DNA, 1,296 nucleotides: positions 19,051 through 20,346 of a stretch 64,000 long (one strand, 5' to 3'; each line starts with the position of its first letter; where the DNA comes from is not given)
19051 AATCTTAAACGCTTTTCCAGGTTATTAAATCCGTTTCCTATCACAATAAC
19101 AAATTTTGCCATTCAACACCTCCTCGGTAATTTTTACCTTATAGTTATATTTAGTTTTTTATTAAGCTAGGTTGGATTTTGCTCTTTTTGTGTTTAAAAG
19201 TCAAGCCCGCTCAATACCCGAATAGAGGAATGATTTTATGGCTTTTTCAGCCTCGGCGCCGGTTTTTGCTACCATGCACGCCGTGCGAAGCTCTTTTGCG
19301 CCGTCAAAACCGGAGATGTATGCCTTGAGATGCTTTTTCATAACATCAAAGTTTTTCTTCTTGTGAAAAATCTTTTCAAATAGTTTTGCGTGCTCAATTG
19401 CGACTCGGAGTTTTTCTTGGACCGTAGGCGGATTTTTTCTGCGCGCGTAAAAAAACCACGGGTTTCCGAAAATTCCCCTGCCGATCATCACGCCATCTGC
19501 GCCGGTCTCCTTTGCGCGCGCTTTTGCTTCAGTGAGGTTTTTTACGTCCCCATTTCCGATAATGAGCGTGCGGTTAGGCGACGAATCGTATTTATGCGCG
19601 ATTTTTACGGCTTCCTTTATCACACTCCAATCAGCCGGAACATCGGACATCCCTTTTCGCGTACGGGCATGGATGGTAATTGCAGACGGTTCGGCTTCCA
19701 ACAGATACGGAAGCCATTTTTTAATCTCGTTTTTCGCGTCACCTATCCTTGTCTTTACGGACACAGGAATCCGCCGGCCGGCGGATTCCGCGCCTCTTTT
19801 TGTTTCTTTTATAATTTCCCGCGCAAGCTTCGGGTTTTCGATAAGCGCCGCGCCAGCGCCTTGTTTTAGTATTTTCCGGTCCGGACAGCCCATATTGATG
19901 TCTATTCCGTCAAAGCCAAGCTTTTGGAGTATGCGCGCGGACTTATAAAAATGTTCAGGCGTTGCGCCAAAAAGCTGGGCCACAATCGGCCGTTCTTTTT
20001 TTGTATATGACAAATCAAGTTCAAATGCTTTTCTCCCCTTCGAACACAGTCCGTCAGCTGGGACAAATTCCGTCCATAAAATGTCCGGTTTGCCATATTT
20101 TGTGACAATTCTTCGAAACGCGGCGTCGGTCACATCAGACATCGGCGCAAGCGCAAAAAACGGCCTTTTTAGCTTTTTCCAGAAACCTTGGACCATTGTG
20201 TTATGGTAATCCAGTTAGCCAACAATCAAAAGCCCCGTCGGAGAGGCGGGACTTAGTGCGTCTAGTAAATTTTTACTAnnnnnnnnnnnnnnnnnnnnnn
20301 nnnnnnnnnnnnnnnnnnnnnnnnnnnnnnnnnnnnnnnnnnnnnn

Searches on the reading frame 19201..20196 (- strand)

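Call 67: search_protein_families(library=pfam, proteins=[window:19201-20196:-], max_evalue=0.001)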
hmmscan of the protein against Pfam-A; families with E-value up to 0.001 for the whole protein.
window:19201-20196:- (331 aa): 1 family
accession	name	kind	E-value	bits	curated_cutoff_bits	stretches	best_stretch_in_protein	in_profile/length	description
PF01207.24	Dus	-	1.3e-64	218.7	20.4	1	16-320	2-302/311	Dihydrouridine synthase (Dus)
